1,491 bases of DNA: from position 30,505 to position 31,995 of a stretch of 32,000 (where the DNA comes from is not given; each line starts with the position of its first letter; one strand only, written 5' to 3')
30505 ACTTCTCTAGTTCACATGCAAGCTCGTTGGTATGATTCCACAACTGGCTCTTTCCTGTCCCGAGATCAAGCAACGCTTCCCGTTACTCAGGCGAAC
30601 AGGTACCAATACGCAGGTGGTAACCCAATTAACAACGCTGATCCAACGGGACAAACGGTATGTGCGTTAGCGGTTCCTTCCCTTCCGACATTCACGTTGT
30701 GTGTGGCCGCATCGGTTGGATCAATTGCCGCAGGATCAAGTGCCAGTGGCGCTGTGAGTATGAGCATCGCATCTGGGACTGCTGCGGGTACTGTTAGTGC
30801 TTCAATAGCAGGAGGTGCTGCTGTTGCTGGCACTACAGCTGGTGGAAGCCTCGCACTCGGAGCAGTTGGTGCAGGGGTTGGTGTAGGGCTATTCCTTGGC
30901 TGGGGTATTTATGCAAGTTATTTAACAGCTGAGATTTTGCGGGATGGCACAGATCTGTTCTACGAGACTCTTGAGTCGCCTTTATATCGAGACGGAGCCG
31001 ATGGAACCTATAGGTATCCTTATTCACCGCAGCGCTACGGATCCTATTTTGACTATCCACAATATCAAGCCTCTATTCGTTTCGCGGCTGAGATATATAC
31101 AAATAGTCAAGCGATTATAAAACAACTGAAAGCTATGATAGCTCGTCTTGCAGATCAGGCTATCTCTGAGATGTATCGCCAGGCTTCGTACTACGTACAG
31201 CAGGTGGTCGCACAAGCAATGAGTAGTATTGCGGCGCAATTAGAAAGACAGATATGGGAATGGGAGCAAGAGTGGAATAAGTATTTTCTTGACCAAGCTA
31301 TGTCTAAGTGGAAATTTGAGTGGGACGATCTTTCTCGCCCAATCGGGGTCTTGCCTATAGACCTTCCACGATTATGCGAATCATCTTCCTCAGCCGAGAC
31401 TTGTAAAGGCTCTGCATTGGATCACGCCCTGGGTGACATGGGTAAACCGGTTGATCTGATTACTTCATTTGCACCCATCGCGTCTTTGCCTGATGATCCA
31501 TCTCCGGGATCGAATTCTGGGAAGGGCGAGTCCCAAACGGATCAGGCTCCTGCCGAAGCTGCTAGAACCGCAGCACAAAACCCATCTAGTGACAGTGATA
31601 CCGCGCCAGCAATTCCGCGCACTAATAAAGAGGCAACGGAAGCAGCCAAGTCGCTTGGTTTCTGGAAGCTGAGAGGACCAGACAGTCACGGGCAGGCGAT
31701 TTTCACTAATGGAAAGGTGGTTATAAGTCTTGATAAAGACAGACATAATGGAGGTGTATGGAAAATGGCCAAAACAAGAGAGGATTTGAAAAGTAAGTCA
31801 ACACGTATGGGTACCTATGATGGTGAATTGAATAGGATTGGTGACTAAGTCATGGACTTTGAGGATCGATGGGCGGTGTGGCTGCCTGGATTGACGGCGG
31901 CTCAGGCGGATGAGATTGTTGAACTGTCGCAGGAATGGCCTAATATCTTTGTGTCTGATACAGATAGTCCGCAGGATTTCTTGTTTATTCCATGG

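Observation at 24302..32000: Stand-alone, signal-peptide-type RHS/YD polymorphic-toxin locus abutting core genes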

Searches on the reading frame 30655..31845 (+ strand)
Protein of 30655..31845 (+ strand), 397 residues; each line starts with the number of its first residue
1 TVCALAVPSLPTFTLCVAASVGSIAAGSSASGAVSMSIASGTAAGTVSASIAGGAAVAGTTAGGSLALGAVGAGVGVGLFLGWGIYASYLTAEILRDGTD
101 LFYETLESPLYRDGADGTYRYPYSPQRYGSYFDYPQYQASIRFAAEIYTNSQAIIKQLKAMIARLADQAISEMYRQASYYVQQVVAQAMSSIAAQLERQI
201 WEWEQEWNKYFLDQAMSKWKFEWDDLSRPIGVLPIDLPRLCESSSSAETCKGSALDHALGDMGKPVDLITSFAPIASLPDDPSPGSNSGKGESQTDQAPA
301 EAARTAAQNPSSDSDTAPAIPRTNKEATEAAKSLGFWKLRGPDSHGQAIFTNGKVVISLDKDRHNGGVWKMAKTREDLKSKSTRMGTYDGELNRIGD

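Call 14: find_related_loci(query=window:30655-31845:+, collection=genome_contigs, flank=10000)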
Query window:30655-31845:+ (397 aa) in genome_contigs; peptide patterns used: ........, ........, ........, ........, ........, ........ (x = any residue, [..] = any of these).
106 stretches matched a pattern; 55 encode a relative of the query (tblastn E <= 1e-3); 55 distinct loci.
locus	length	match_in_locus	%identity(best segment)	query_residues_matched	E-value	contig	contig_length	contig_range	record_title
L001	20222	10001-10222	64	323-397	1e-22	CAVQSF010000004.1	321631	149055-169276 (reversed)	MAG: uncultured Planctomycetaceae bacterium isolate MFD09964.bin.2.26 genome assembly, contig: contig_11489, whole genom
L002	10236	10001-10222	63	323-397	5e-21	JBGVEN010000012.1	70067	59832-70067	MAG: Monoglobaceae bacterium isolate fecal_MAG_412 fecal_MAG_412_contig_0012, whole genome shotgun sequence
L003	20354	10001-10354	45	291-397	6e-21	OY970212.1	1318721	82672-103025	MAG: uncultured bacterium isolate MFD01112.bin.c.2 genome assembly, chromosome: 1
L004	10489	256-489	57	319-397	1e-20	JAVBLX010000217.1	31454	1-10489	MAG: Acetivibrio sp. isolate EPI_MAG_00035 c_000006692058, whole genome shotgun sequence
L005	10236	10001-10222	61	323-397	2e-20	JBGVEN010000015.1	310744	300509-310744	MAG: Monoglobaceae bacterium isolate fecal_MAG_412 fecal_MAG_412_contig_0015, whole genome shotgun sequence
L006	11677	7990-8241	58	315-397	4e-20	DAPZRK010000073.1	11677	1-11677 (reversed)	MAG TPA_asm: Candidatus Ruminococcus hominiciens isolate MAG-GUT85765 NODE_554_l_11715_c_5.217153, whole genome shotgun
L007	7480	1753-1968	58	324-395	6e-20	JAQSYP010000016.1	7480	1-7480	MAG: Bacillales bacterium isolate L_E1_T20_B_bin.23 scaffold_9744, whole genome shotgun sequence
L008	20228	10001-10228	56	323-397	3e-19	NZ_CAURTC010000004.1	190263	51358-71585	MAG: uncultured Clostridium sp. isolate ERR9969217_bin.24_MetaWRAP_v1.3_MAG ERZ21615794.26, whole genome shotgun sequenc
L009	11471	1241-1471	56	323-397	1e-18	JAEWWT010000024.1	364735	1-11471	MAG: Bacillota bacterium isolate OH_SFB_11 k127_81763, whole genome shotgun sequence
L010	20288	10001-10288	47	301-397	3e-18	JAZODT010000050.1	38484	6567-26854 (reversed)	MAG: Clostridia bacterium isolate T1900044751_TS20190417.MAGScoT_cleanbin_000018 SGB_2215_k141_605471, whole genome shot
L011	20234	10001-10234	56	318-397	3e-18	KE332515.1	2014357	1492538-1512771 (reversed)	Treponema socranskii subsp. paredis ATCC 35535 genomic scaffold aczHY-supercont1.1, whole genome shotgun sequence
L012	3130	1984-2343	38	268-397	5e-18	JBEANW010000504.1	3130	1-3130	MAG: Cyanobacteriota bacterium isolate marthacreek_2019_sw_WHONDRS-S19S_0030_B_bin.10 scaffold_1802508, whole genome sho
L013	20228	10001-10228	56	321-397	8e-18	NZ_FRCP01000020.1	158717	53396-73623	Anaerosporobacter mobilis DSM 15930, whole genome shotgun sequence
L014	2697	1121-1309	57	335-397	1e-17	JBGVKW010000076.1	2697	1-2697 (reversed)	MAG: Agathobacter sp. isolate fecal_MAG_296 fecal_MAG_296_contig_0076, whole genome shotgun sequence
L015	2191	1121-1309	57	335-397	1e-17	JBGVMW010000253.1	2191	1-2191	MAG: Lachnospiraceae bacterium isolate fecal_MAG_249 fecal_MAG_249_contig_0270, whole genome shotgun sequence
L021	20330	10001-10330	40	286-397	2e-16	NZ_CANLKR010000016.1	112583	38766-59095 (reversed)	Uncultured Shewanella sp. isolate 2-1108.fasta NODE_16, whole genome shotgun sequence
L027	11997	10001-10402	36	260-397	2e-15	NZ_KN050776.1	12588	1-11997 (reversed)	Stenoxybacter acetivorans DSM 19021 Q384DRAFT_scaffold00083.83, whole genome shotgun sequence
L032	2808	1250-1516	47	316-397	3e-14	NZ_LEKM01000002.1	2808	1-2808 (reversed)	Ursidibacter arcticus strain Bamse1 contig_101_1, whole genome shotgun sequence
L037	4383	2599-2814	44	321-392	4e-13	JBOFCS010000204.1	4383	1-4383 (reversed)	MAG: Mycobacteriaceae bacterium isolate WFFMC_MAG_170 k139_12539506_flag=0_multi=5.9764_len=4383, whole genome shotgun s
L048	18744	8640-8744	71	364-397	2e-9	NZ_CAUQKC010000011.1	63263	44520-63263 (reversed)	MAG: uncultured Leifsonia sp. isolate ERR9968896_bin.11_MetaWRAP_v1.3_MAG ERZ21615872.96, whole genome shotgun sequence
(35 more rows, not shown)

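Call 21: search_protein_families(library=pfam, proteins=[window:30655-31641:+], max_evalue=10)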
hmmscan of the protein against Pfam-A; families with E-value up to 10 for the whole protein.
window:30655-31641:+ (329 aa): 0 families

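Call 22: find_homologous_proteins(query=window:30655-31845:+, max_evalue=0.001)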
Query window:30655-31845:+ (397 aa): 1 proteins with E <= 0.001 among 8000 candidates.
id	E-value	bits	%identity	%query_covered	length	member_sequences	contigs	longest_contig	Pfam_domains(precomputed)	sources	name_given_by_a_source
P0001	1.7e-4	39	45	19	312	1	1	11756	PF15526.12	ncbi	-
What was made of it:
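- Tried and rejected: A protein-database search with the linker plus toxin was swamped by low-complexity Gly/Ala words and returned one hit (call 22).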

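Call 29: find_related_loci(query=window:30655-31845:+, collection=metagenome_contigs, flank=10000)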
Query window:30655-31845:+ (397 aa) in metagenome_contigs; peptide patterns used: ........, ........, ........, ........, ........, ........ (x = any residue, [..] = any of these).
169 stretches matched a pattern; 89 encode a relative of the query (tblastn E <= 1e-3); the best 80 are kept; 80 distinct loci.
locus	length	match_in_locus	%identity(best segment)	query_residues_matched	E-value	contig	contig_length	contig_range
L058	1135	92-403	47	293-397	7e-24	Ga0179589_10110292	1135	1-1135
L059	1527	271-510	59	318-397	1e-22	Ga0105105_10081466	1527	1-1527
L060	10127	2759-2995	60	318-397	6e-22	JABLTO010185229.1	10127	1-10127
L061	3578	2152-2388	59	318-397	2e-21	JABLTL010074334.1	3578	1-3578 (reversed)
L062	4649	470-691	60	323-397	2e-20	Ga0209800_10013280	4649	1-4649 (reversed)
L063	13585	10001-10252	58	315-397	4e-20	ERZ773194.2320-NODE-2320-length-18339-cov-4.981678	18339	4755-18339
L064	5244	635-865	54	320-397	3e-20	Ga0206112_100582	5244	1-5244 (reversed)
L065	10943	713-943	54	320-397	4e-20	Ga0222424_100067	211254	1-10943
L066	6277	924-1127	59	329-397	4e-20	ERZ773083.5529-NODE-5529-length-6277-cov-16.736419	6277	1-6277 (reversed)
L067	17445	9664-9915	58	315-397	5e-20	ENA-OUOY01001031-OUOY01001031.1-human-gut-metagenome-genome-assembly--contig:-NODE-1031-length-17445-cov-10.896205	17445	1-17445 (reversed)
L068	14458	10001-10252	58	315-397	4e-20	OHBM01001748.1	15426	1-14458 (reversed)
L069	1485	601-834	54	320-397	3e-20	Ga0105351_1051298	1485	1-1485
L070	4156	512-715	58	329-397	8e-20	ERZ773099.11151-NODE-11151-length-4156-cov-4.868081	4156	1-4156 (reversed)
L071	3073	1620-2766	59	321-397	6e-20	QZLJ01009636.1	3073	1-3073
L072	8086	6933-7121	59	335-397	2e-19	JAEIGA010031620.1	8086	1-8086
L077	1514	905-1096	61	334-397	1e-18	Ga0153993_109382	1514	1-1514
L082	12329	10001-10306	43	314-397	6e-17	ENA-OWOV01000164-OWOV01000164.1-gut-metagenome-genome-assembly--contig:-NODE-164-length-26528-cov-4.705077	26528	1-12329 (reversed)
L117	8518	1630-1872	52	323-397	1e-13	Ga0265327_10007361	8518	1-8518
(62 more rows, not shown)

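Call 33: search_protein_families(library=pfam, proteins=[L001:10240-10752:+, L027:8739-9266:+, L082:10310-10642:+, L032:1521-1862:+, L077:1089-1391:+, L117:1875-2177:+, L048:8751-9038:+, L037:2838-3542:+, L021:10372-10773:+], max_evalue=0.01)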
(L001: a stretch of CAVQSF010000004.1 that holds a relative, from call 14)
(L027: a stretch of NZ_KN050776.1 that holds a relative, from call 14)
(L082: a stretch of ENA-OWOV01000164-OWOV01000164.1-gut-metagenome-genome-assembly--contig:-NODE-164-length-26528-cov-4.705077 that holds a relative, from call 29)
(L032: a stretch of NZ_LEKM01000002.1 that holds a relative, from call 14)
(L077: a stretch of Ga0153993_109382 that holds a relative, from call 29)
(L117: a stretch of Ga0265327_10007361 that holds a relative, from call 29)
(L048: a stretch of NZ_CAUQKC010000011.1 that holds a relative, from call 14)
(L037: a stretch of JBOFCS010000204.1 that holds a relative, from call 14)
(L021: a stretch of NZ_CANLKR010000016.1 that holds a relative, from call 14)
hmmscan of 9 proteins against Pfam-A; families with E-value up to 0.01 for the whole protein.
L001:10240-10752:+ (171 aa): 0 families

L027:8739-9266:+ (176 aa): 0 families

L082:10310-10642:+ (111 aa): 0 families

L032:1521-1862:+ (114 aa): 0 families

L077:1089-1391:+ (101 aa): 0 families

L117:1875-2177:+ (101 aa): 0 families

L048:8751-9038:+ (96 aa): 0 families

L037:2838-3542:+ (235 aa): 0 families

L021:10372-10773:+ (134 aa): 0 families
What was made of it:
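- Tried and rejected: Pfam gave no family for representatives of nine downstream-ORF groups (call 33).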

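Call 38: search_solved_structures(query=window:30655-31641:+, max_evalue=1)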
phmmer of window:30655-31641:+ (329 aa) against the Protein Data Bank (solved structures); distinct sequences matched with E-value up to 1: 2.
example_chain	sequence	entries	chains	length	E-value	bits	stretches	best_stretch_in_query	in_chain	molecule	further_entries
6sl5_K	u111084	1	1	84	0.55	12.8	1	18-81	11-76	PsaK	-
5wlp_A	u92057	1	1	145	0.98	11.9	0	113-165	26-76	Autophagy-related protein 32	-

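Call 58: search_protein_representatives(protein=window:30655-31641:+)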
Query: 329 residues. Proteins with E-value up to 0.001 (for the whole library): 2; up to 1e-10: 2; up to 1e-30: 1. The best 2 are listed.
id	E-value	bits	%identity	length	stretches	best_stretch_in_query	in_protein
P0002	2.3e-209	710.4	100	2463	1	1-329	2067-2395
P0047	1.0e-10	57.9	48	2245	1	224-314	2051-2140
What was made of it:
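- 30937..31341 (+): Tyr/Gln-rich and then long helical segment, aa 2161-2295. No homologue found (call 58).
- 31336..31509 (+): Conserved pre-toxin motif with a Cys loop, aa 2294-2351 (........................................). This is the only part of the linker with a homologue: P0047, E=1e-10, 48% identity (call 58).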

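Call 61: find_encoding_contigs(protein=P0047, flank=10000, max_places=6)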
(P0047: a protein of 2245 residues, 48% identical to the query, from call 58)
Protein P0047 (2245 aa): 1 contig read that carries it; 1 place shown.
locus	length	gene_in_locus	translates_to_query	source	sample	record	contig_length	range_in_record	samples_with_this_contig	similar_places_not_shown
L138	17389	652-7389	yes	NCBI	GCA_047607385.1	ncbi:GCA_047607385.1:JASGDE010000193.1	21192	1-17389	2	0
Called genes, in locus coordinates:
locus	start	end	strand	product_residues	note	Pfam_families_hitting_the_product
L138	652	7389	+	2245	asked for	PF20148:DUF6531, PF15283:DUF4595 (faint), PF05593:RHS_repeat (weak), PF25023:TEN_YD-shell (weak), PF05593:RHS_repeat, PF01844:HNH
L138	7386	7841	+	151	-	PF14085:DUF4265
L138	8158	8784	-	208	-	-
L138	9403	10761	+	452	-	-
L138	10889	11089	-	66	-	PF01695:IstB_IS21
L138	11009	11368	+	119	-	-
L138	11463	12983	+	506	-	PF00665:rve, PF22483:Mu-transpos_C_2 (weak)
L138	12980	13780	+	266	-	PF01695:IstB_IS21, PF00308:Bac_DnaA (weak), PF13401:AAA_22 (faint)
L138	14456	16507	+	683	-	PF07676:PD40 (faint), PF26549:Tricorn_N (faint), PF26550:Tricorn_2nd (faint), PF00561:Abhydrolase_1 (weak), PF20434:BD-FAE (faint), PF00326:Peptidase_S9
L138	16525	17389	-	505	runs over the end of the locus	-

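Call 73: predict_structure(protein=window:30655-31845:+)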
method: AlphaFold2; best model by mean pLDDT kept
length: 397 residues; sequences in the alignment: 1
mean_pLDDT: 44.7   pTM: 0.25
mean pLDDT of the five models: 44.7, 38.0, 37.3, 34.6, 33.5
residues with pLDDT >= 90: 0; 70-90: 19; 50-70: 82; < 50: 296
segments of 3 or more residues with pLDDT < 50: 1-67, 87-90, 92-114, 117-134, 169-171, 219-242, 252-397
pLDDT, mean of each block of 10 residues (from residue 1): 34 38 34 37 32 33 46 55 50 47 44 49 45 50 58 59 57 55 54 69 83 63 42 40 51 46 34 31 35 36 38 36 43 39 41 39 37 39 33 29
secondary structure, 60 per line:
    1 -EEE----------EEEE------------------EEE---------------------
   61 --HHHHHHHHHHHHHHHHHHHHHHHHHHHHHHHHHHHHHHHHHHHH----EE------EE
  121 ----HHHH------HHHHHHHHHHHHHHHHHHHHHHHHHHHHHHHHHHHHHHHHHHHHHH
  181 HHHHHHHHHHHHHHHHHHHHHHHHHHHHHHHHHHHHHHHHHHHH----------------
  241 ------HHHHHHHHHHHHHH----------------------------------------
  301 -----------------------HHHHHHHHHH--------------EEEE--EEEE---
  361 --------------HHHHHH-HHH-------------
elements in order: E2-4 E15-18 E37-39 H63-106 H125-128 H135-224 H247-260 H324-333 E348-351 E354-357 H375-380
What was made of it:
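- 30937..31341 (+): Single-sequence AF2 model: helix over aa ~2201-2290, pLDDT 55-83 (call 73).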
